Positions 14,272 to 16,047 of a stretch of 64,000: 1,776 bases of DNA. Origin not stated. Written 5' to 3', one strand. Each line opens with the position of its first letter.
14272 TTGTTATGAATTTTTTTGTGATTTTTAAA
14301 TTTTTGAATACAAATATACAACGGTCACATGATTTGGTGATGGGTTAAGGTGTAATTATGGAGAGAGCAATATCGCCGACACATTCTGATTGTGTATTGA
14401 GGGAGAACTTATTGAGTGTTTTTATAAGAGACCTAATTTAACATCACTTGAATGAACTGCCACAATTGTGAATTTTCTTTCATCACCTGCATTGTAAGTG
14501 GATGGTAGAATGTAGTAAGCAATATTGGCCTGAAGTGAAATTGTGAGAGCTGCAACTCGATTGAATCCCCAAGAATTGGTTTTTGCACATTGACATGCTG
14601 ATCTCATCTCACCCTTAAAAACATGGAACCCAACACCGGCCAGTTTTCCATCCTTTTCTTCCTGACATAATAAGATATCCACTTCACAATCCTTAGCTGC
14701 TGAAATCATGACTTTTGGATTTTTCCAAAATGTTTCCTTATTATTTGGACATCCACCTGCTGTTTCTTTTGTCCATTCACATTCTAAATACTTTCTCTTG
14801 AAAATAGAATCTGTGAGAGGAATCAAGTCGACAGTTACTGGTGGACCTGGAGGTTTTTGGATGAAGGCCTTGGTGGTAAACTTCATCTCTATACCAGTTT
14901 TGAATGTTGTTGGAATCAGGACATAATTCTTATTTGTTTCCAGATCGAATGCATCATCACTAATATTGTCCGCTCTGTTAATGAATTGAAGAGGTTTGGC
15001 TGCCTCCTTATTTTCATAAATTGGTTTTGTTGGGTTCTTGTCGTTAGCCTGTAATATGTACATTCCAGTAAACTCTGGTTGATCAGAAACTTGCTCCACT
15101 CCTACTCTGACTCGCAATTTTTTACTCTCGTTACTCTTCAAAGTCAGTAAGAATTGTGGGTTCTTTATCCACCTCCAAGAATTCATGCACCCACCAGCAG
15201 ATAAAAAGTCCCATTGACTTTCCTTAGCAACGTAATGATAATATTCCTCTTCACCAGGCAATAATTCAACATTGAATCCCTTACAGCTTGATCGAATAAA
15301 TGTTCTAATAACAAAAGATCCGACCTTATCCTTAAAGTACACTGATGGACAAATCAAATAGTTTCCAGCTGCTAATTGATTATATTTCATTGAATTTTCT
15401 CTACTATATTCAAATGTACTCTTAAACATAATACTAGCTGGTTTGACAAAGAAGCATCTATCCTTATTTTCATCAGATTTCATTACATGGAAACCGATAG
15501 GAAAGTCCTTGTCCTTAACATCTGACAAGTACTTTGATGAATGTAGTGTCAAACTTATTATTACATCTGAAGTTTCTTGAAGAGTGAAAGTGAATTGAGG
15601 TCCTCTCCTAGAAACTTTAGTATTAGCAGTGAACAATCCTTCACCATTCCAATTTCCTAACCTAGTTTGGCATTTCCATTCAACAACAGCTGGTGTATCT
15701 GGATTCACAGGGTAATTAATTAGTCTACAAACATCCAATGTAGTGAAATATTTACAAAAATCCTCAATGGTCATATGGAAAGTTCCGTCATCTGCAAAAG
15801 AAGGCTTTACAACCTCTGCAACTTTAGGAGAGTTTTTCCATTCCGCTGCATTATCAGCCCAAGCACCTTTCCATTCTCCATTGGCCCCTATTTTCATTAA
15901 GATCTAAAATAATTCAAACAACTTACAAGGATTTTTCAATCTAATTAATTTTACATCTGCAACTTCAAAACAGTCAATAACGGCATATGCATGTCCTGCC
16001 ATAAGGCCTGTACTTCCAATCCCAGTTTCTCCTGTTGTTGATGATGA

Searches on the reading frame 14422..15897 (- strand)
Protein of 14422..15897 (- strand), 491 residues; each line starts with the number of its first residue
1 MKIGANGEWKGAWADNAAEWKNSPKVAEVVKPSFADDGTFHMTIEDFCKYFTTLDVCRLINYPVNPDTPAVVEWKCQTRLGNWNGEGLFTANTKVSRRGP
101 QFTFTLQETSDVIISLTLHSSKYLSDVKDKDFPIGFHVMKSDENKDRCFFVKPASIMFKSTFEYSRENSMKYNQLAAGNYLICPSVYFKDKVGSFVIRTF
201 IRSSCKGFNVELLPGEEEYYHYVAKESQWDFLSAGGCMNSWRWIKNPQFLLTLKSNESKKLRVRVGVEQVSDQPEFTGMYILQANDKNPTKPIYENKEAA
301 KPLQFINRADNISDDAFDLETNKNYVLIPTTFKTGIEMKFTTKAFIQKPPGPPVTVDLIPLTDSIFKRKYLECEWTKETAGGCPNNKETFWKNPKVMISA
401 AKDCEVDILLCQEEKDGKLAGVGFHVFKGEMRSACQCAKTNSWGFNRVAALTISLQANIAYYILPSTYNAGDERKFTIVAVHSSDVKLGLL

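Call 10: search_protein_families(library=pfam, proteins=[window:14422-15897:-], max_evalue=0.001)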
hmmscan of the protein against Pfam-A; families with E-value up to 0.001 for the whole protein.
window:14422-15897:- (491 aa): 2 families
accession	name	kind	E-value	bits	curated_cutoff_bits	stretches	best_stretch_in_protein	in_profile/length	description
PF01067.28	Calpain_III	-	1.7e-33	116.2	21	3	98-200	23-137/137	Calpain large subunit, domain III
PF00648.27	Peptidase_C2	-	3e-12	46.7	23.8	1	6-58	244-297/297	Calpain family cysteine protease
